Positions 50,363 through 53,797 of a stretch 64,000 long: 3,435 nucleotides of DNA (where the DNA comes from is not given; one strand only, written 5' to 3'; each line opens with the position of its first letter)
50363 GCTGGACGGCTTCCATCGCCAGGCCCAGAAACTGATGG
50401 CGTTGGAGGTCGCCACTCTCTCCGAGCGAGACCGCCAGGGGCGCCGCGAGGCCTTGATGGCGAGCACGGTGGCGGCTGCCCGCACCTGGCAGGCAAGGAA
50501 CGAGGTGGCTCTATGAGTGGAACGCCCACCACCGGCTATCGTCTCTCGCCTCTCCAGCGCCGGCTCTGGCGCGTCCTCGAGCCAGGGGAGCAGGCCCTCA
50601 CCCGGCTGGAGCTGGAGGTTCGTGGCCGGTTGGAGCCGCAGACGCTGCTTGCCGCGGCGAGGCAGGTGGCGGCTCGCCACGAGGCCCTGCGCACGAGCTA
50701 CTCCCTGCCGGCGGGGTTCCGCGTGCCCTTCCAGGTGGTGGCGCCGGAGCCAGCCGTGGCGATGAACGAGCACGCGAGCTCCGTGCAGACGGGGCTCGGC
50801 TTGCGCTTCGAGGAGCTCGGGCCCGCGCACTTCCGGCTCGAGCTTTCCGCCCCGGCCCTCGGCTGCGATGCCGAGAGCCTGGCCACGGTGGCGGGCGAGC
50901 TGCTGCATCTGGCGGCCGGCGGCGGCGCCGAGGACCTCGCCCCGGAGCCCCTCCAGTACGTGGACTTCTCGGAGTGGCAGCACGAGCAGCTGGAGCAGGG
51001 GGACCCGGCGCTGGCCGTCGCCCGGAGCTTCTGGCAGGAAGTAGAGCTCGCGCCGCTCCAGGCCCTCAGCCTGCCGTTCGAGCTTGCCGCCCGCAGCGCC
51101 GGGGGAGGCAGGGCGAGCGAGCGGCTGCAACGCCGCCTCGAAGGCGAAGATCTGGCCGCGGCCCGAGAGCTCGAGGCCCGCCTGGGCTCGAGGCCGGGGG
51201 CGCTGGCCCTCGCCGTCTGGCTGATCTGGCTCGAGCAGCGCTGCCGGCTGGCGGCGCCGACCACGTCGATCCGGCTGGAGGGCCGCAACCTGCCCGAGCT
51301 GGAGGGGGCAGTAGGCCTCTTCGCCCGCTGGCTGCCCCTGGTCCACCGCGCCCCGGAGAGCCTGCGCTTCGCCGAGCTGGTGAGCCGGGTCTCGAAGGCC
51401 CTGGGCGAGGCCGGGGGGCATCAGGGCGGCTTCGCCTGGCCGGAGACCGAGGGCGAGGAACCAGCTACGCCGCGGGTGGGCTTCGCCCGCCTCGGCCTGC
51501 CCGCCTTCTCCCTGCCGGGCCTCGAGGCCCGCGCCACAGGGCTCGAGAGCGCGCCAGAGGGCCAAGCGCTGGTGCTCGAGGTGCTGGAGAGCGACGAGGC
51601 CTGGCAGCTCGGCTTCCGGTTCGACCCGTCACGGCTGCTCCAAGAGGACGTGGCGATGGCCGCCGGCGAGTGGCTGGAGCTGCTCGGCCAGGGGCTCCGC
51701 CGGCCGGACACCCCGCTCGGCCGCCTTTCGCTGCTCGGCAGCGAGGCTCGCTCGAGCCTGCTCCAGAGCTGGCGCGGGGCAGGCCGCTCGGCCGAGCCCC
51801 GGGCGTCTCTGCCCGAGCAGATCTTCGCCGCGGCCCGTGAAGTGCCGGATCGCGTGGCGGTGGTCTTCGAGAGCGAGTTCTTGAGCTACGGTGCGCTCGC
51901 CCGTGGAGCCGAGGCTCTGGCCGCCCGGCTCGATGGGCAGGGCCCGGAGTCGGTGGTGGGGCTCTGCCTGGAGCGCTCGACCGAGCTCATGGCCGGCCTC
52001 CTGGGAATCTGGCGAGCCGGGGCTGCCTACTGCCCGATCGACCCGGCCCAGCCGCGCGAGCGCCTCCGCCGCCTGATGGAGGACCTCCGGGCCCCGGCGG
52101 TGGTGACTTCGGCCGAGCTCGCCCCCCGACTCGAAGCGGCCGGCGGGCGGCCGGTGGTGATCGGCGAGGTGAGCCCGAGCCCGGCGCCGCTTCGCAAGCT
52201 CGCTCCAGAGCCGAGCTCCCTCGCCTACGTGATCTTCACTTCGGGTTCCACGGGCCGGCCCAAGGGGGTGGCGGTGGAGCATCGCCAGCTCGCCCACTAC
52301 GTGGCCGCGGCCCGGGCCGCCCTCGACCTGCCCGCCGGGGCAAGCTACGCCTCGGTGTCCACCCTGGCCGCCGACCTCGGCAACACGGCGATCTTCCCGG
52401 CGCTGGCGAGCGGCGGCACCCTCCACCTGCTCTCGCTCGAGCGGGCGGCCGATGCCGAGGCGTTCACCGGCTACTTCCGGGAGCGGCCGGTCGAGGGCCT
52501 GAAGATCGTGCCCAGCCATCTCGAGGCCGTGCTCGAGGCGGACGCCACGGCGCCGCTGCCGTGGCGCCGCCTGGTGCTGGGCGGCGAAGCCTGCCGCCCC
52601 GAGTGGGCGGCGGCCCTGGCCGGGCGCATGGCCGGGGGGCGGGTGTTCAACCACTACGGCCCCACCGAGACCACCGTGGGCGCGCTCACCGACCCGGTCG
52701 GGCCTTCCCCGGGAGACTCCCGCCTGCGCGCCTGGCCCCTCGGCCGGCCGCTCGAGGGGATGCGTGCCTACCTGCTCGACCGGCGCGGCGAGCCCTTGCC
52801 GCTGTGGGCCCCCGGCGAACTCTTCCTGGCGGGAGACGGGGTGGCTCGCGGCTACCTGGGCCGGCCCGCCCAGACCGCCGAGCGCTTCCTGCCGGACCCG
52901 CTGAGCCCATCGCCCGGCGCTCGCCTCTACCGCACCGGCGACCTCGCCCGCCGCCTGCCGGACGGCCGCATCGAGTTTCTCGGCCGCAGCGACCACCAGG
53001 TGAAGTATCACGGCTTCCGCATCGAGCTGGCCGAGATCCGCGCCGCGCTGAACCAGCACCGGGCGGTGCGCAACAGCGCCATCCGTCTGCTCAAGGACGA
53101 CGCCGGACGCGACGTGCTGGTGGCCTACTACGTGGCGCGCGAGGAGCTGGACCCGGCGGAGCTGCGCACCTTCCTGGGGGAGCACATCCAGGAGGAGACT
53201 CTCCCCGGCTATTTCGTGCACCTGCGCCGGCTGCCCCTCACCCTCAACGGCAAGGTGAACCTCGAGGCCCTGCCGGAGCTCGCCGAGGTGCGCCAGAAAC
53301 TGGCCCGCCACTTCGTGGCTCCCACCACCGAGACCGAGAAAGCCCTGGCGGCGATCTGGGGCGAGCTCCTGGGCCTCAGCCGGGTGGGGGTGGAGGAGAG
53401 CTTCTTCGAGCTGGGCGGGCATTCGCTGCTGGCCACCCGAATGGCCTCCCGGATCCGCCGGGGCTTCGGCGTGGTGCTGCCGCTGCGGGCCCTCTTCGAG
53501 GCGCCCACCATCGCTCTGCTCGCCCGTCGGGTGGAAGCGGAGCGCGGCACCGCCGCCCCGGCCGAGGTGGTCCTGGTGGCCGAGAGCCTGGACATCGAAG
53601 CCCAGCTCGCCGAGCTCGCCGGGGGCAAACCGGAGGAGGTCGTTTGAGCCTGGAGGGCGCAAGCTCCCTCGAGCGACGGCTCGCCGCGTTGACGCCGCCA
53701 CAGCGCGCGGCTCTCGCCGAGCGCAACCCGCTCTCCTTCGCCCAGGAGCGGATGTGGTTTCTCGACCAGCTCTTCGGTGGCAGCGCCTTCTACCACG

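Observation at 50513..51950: Two NRPS subunits begin with condensation-like domains that lack the HHxxxDG histidines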

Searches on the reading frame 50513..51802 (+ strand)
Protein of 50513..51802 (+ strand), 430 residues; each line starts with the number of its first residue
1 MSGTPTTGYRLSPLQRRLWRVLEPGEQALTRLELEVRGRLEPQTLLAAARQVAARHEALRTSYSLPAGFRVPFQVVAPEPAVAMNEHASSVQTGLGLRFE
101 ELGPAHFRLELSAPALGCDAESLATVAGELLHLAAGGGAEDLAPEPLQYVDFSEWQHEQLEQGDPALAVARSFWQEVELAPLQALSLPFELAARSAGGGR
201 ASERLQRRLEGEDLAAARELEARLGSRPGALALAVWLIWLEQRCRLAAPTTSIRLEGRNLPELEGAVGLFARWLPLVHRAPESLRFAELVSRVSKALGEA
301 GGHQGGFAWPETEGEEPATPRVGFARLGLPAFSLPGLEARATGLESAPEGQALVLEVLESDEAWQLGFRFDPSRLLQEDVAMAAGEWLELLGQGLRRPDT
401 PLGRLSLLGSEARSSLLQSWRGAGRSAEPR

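Call 45: find_homologous_proteins(query=window:50513-51802:+, max_evalue=0.00001)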
Query window:50513-51802:+ (430 aa): 1 proteins with E <= 0.00001 among 8000 candidates.
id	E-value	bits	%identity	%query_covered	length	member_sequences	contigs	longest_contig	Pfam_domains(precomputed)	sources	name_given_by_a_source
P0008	1.8e-31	128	31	96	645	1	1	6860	PF00668.26,PF00501.35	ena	-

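Call 46: search_solved_structures(query=window:50513-51802:+, max_evalue=0.01)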
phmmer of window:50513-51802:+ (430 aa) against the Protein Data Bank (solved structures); distinct sequences matched with E-value up to 0.01: 7.
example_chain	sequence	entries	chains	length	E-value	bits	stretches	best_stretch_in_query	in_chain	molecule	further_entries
4znm_A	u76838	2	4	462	1.7e-14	56.9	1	111-308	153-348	C-domain type II peptide synthetase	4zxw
4tx2_B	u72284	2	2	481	4.5e-10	42.3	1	11-303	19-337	Non-ribosomal peptide synthetase | Peptide synthetase, module 7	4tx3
2jgp_A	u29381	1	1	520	6.2e-07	31.9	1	34-305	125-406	TYROCIDINE SYNTHETASE 3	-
5u89_A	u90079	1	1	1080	4.5e-06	29.1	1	13-418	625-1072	Amino acid adenylation domain protein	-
8fx6_A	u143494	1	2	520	3.1e-05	26.3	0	11-81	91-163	PCP-C didomain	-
7kvw_A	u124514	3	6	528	3.2e-05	26.3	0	11-81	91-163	PCP-C didomain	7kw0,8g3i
8xjz_C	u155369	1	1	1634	0.0052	19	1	132-304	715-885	Peptide synthetase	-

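Call 63: search_dna_similar(query=window:50513-51802:+, collection=plasmids, mode=protein, max_evalue=1e-10, max_rows=40)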
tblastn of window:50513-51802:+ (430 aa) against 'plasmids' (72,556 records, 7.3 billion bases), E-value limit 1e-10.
Records with a match: 5; places in all: 5; records where one place covers at least 80% of the query: 5.
Best place of each record, by identity: <60% 5.
By first word of the organism name: Leptolyngbya 4; Nostoc 1.
By predicted mobility (MOB-suite, as given by PLSDB): non-mobilizable 5.
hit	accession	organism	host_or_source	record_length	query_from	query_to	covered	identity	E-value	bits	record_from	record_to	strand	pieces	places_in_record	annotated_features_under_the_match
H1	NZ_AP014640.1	Leptolyngbya boryana IAM M-101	-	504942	8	417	95%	27.0%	4e-20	100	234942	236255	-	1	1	non-ribosomal peptide synthetase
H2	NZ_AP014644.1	Leptolyngbya boryana dg5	-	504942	8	417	95%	27.0%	4e-20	100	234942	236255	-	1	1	non-ribosomal peptide synthetase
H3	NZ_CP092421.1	Leptolyngbya boryana IU 594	-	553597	8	417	95%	27.0%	4e-20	100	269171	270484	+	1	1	non-ribosomal peptide synthetase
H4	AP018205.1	Leptolyngbya boryana NIES-2135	-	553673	8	417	95%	27.0%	4e-20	100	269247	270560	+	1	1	amino acid adenylation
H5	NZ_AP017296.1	Nostoc sp. NIES-3756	-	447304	1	417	97%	24.7%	5e-20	100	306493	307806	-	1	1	non-ribosomal peptide synthetase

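Call 67: predict_structure(alignment_id=A1)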
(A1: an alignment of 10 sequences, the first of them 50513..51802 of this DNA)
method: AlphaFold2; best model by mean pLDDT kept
length: 430 residues; sequences in the alignment: 10
mean_pLDDT: 69.1   pTM: 0.63
mean pLDDT of the five models: 69.1, 68.0, 68.0, 65.5, 64.3
residues with pLDDT >= 90: 51; 70-90: 178; 50-70: 125; < 50: 76
segments of 3 or more residues with pLDDT < 50: 1-9, 166-182, 194-199, 265-271, 304-328, 425-430
pLDDT, mean of each block of 10 residues (from residue 1): 38 58 65 89 90 81 65 70 63 78 90 77 82 85 66 55 50 44 62 49 74 90 85 86 72 56 48 61 90 75 48 38 38 84 66 72 76 77 88 93 82 65 49
secondary structure, 60 per line:
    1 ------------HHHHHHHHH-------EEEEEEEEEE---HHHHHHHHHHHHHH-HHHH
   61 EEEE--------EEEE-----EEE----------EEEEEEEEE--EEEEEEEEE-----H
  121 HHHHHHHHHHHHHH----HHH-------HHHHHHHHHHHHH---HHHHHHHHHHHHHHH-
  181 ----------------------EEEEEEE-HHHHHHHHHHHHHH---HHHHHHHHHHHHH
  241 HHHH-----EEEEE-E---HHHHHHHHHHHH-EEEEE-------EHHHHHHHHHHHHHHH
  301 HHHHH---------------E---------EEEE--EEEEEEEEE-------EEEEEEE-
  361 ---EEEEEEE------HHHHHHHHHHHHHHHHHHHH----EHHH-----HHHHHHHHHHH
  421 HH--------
elements in order: H13-21 E29-38 H42-55 H57-60 E61-64 E73-76 E82-84 E95-103 E106-114 H120-134 H149-161 H165-179 E203-209 H211-224 H228-244 E250-254 H260-271 E273-277 H286-305 E331-334 E337-345 E353-359 E364-370 H377-396 H410-422

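Call 71: fold_search(model_id=the predicted structure, library=pdb)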
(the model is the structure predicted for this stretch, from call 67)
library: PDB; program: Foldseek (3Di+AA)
matches with E <= 10: 774; with E <= 0.001: 193
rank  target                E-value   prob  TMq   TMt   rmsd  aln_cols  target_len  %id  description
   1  6p1j_A                6.5e-20  1.00  0.56  0.29  10.2       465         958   22  The structure of condensation and adenylation domains of teixobactin-producing nonribosomal peptide synthetase Txo2 se (released 2019-05-29)
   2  6p1j_B                6.5e-20  1.00  0.55  0.29  10.2       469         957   22  The structure of condensation and adenylation domains of teixobactin-producing nonribosomal peptide synthetase Txo2 se (released 2019-05-29)
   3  2jgp                  2.5e-19  1.00  0.60  0.51   8.8       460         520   18  Structure of the TycC5-6 PCP-C bidomain of the tyrocidine synthetase TycC (released 2007-10-30)
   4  5u89_A                1.1e-18  1.00  0.62  0.29   8.8       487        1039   22  Crystal structure of a cross-module fragment from the dimodular NRPS DhbF (released 2017-05-10)
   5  4znm_A                2.2e-18  1.00  0.57  0.55   7.7       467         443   20  Crystal structure of SgcC5 protein from Streptomyces globisporus (apo form) (released 2015-05-27)
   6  4znm_B                2.7e-18  1.00  0.55  0.53   8.0       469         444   20  Crystal structure of SgcC5 protein from Streptomyces globisporus (apo form) (released 2015-05-27)
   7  9lcq_A                2.8e-18  1.00  0.60  0.23   8.8       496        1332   21  PvdL-E2-C3-A3(R3393A) in complex with MLP (NRPS cross-module) (released 2026-01-07)
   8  6ozv                  1.0e-17  1.00  0.55  0.32  10.7       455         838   21  The structure of condensation and adenylation domains of teixobactin-producing nonribosomal peptide synthetase Txo1 seri (released 2019-05-29)
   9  6p4u                  2.5e-17  1.00  0.54  0.31  11.3       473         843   20  The structure of condensation and adenylation domains of teixobactin-producing nonribosomal peptide synthetase Txo1 seri (released 2019-06-12)
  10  6oyf                  3.7e-17  1.00  0.58  0.33  10.8       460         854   22  The structure of condensation and adenylation domains of teixobactin-producing nonribosomal peptide synthetase Txo1 seri (released 2019-05-29)
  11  8z0r_B                6.4e-17  1.00  0.55  0.54  11.2       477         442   18  Cryo-EM structure of tetramer HtmB2-CT (released 2025-03-19)
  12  9uay_B                7.1e-17  1.00  0.56  0.57   8.7       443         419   19  Crystal structure of CmnI (released 2026-03-11)
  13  5t3d                  7.1e-17  1.00  0.59  0.28   8.2       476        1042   16  Crystal structure of holo-EntF a nonribosomal peptide synthetase in the thioester-forming conformation (released 2016-09-21)
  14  8qnf                  9.4e-17  1.00  0.54  0.53  10.0       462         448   19  Crystal structure of the Condensation domain TomBC from the Tomaymycin non-ribosomal peptide synthetase (released 2024-06-26)
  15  9up2_A                1.2e-16  1.00  0.58  0.20   8.8       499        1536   22  PvdL-E2-C3-A3-PCP3 in complex with MLP (NRPS cross-module) (released 2026-04-01)
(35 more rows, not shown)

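Call 79: search_protein_families(library=ncbifam, proteins=[window:50513-51802:+], max_evalue=0.001)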
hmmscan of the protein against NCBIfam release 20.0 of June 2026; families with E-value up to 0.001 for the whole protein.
window:50513-51802:+ (430 aa): 1 family
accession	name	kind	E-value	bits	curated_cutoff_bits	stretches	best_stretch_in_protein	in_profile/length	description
NF004282.0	PRK05691.1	subfamily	1.7e-13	47.6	4090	1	131-423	828-1124/4334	non-ribosomal peptide synthase/polyketide synthase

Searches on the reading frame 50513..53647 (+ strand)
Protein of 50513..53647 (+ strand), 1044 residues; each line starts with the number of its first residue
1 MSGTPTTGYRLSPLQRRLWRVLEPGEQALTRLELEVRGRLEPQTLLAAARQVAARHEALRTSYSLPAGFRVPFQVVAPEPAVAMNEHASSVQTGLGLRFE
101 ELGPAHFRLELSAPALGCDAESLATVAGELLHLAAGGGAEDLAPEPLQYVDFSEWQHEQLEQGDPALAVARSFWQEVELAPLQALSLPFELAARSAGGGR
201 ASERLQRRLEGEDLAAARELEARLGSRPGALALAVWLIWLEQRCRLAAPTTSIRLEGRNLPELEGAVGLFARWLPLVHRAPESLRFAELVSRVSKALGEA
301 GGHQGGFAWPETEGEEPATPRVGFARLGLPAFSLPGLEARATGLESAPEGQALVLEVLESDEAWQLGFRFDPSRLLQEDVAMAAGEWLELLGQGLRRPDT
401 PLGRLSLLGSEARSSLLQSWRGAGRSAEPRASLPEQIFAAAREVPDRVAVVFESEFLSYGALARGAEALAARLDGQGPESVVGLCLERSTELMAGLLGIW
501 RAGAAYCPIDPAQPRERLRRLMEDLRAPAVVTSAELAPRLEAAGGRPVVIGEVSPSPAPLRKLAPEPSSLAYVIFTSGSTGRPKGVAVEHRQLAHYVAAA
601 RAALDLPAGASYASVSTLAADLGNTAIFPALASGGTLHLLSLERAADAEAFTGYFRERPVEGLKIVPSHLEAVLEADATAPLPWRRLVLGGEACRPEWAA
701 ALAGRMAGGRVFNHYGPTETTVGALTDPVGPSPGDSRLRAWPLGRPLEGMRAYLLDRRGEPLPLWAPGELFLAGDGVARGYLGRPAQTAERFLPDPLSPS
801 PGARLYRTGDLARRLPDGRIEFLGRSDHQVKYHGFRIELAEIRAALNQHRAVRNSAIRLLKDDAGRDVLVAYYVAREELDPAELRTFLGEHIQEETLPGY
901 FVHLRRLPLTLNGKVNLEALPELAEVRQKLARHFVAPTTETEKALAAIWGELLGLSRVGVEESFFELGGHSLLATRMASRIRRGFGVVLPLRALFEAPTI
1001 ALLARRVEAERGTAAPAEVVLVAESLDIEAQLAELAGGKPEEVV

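Call 5: search_protein_families(library=pfam, proteins=[window:50513-53644:+], max_evalue=0.01)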
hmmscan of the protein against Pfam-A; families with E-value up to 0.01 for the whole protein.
window:50513-53644:+ (1044 aa): 4 families
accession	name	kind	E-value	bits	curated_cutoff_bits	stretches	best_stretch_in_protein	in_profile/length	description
PF00501.34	AMP-binding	-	1.6e-69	235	29.9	1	439-782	3-384/384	AMP-binding enzyme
PF00668.25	Condensation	-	4e-24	85.6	30.6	2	119-305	143-328/456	Condensation domain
PF00550.31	PP-binding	-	1.5e-17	64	20.8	1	944-1007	2-67/67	Phosphopantetheine attachment site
PF13193.12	AMP-binding_C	-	0.0013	20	24.5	1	842-914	2-76/76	AMP-binding enzyme C-terminal domain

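Call 20: find_encoding_contigs(protein=window:50513-53647:+, flank=10000, max_places=6)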
Protein window:50513-53647:+ (1044 aa): no gene with exactly this product is on record in the collection.
